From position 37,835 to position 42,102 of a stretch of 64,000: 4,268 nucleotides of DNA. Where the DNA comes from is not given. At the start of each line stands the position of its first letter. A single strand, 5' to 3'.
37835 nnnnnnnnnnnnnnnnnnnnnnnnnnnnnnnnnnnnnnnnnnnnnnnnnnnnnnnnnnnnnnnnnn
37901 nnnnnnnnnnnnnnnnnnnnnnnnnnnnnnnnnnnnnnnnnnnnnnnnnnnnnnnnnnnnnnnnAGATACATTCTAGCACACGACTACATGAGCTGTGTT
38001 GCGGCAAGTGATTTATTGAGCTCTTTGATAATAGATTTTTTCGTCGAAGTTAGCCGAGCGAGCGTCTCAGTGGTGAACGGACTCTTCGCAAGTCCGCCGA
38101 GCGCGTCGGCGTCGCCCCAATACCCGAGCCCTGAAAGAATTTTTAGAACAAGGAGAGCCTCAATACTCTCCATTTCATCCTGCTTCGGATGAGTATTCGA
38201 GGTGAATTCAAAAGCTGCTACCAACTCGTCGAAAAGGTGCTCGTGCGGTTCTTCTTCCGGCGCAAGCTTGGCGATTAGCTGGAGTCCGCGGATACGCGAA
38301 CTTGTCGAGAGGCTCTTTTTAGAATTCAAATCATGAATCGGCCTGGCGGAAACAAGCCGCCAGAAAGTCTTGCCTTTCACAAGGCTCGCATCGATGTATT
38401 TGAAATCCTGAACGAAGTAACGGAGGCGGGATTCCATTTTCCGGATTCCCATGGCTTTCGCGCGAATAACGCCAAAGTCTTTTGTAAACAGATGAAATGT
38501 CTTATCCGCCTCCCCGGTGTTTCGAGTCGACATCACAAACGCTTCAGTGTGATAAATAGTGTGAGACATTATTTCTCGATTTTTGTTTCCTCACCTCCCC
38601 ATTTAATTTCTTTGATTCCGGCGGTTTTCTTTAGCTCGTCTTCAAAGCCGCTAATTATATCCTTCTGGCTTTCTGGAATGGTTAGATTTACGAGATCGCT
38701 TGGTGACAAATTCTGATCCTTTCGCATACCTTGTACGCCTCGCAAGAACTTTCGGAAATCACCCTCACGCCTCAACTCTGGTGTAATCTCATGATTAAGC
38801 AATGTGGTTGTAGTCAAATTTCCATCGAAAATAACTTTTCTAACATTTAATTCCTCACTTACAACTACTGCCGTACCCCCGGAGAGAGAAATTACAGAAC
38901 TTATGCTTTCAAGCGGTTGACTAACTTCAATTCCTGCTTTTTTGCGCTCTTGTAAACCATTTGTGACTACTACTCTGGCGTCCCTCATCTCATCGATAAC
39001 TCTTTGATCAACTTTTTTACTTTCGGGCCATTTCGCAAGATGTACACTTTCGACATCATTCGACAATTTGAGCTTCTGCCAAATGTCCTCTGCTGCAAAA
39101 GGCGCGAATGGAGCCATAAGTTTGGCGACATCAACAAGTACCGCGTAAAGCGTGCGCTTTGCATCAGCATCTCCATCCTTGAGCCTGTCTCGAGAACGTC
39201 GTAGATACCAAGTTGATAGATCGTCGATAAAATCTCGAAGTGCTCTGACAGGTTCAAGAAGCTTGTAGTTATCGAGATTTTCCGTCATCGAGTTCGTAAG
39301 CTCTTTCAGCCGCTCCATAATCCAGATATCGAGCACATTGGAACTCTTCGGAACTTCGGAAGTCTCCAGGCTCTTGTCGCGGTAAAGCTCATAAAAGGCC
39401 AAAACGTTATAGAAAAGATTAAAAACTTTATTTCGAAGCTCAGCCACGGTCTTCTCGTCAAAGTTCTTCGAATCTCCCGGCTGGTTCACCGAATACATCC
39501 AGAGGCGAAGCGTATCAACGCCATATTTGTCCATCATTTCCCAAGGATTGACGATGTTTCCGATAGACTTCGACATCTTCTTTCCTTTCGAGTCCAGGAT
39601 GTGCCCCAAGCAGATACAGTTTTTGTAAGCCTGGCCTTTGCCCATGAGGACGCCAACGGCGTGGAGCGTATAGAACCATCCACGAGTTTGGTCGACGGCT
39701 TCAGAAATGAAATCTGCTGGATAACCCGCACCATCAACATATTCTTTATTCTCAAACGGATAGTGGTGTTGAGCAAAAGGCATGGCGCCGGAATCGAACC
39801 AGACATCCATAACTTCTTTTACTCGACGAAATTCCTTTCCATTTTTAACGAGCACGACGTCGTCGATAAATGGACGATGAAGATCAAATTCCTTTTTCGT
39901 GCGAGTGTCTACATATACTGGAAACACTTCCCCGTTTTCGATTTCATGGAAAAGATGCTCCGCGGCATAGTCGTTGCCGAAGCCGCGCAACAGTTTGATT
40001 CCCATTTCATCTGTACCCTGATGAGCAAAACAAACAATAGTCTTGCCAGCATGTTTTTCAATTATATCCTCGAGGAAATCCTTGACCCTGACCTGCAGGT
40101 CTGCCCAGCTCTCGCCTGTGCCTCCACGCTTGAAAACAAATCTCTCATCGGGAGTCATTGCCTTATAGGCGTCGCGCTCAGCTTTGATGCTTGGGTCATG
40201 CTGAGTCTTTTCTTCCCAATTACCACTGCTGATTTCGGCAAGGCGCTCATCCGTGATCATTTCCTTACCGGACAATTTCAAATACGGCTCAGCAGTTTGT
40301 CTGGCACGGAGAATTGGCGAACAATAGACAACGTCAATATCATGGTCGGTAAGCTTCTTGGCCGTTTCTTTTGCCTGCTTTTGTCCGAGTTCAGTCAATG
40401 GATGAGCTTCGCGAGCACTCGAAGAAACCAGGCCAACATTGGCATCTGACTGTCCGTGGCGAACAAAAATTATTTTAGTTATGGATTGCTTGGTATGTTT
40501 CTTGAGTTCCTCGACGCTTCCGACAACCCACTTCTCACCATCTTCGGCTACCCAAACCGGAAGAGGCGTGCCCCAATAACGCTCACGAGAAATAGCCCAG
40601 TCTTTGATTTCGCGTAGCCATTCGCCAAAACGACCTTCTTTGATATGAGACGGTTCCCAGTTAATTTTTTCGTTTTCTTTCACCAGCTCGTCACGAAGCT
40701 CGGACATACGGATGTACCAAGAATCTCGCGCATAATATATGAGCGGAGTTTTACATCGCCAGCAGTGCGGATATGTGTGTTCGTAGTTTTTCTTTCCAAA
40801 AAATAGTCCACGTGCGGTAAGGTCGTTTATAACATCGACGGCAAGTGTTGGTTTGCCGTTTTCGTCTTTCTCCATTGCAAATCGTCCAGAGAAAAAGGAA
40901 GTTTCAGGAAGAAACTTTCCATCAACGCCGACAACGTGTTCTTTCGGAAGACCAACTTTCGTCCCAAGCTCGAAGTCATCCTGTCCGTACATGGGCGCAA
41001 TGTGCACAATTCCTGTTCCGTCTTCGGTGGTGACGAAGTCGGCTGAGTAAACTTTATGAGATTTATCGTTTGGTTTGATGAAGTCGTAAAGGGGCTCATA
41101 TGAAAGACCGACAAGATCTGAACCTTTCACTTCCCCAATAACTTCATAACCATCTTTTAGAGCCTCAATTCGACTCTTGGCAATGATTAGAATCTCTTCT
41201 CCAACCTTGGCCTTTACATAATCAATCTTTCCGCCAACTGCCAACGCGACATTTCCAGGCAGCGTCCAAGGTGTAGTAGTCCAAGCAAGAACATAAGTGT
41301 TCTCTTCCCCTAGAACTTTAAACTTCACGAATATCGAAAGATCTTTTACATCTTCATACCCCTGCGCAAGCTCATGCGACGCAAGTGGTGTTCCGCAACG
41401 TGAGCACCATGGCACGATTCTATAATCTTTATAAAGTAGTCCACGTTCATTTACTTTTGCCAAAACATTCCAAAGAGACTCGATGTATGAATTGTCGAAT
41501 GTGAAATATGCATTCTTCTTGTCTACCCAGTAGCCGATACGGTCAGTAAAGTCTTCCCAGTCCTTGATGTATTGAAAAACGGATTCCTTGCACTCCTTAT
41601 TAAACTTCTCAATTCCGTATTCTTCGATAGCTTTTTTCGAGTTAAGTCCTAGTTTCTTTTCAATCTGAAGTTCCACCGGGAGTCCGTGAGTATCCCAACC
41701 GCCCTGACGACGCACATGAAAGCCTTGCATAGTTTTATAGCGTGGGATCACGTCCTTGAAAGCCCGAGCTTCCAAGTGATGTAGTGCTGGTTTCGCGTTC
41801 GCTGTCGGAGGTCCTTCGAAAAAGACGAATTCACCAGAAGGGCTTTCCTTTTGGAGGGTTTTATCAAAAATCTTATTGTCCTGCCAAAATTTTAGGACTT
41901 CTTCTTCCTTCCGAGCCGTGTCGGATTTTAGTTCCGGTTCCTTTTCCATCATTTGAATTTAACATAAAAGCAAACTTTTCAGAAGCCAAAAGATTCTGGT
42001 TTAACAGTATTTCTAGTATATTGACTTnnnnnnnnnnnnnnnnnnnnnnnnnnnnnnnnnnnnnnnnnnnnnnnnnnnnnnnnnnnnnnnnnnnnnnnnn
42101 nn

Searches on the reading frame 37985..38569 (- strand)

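Call 73: search_protein_families(library=pfam, proteins=[window:37985-38569:-], max_evalue=0.00001)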
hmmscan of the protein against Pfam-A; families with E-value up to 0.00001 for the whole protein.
window:37985-38569:- (194 aa): 1 family
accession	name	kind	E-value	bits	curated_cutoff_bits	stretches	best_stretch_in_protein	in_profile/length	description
PF11967.14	RecO_N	-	1.7e-13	50.8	27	1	5-78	3-77/80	Recombination protein O N terminal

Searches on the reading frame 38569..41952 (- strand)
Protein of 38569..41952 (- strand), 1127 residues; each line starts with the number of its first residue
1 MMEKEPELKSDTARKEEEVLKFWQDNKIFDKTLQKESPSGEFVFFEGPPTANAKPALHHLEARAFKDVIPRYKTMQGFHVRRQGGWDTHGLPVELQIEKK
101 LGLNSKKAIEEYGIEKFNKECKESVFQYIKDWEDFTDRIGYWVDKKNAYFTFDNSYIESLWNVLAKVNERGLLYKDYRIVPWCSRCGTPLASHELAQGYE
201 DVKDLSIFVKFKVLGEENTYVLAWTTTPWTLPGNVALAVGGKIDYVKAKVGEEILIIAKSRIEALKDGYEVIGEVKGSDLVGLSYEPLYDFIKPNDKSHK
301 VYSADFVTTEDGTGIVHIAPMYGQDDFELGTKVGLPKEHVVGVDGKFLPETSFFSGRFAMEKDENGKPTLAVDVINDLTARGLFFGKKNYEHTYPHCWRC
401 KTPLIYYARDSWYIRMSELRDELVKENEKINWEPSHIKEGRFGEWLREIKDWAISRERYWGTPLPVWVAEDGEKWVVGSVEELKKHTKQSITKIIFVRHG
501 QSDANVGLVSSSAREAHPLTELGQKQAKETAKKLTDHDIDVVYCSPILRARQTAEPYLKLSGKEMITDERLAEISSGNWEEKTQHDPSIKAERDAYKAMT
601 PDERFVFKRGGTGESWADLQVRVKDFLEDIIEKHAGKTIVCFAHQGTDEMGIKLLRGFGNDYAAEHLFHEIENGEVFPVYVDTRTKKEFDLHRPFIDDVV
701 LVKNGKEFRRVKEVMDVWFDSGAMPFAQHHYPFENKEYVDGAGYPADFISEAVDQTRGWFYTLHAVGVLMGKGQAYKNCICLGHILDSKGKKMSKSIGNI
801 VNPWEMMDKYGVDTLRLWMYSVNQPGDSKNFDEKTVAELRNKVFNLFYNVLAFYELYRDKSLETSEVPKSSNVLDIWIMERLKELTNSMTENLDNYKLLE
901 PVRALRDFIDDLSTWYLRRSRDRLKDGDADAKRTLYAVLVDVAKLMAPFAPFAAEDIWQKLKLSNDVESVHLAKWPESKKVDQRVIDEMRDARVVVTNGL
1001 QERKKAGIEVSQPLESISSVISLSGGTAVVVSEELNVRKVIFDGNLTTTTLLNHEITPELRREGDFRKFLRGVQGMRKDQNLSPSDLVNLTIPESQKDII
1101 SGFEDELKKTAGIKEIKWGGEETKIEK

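Call 73: search_protein_families(library=pfam, proteins=[window:38569-41952:-], max_evalue=0.00001)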
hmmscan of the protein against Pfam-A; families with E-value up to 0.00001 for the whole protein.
window:38569-41952:- (1127 aa): 5 families
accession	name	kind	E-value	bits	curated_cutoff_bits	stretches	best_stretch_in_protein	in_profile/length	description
PF00133.28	tRNA-synt_1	-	1.7e-118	396.4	22.7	2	19-491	2-271/414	tRNA synthetases class I (I, L, M and V)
PF00300.27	His_Phos_1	-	2.7e-37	128.8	21.7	1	494-657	1-160/194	Histidine phosphatase superfamily (branch 1)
PF08264.19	Anticodon_1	-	1.1e-27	97.2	25.1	1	875-1015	1-145/148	Anticodon-binding domain of tRNA ligase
PF09334.17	tRNA-synt_1g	-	6e-19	68.5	20.1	1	760-842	295-377/391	tRNA synthetases class I (M)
PF19302.4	DUF5915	-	4.4e-12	46.4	27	1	1019-1122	73-176/195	Domain of unknown function (DUF5915)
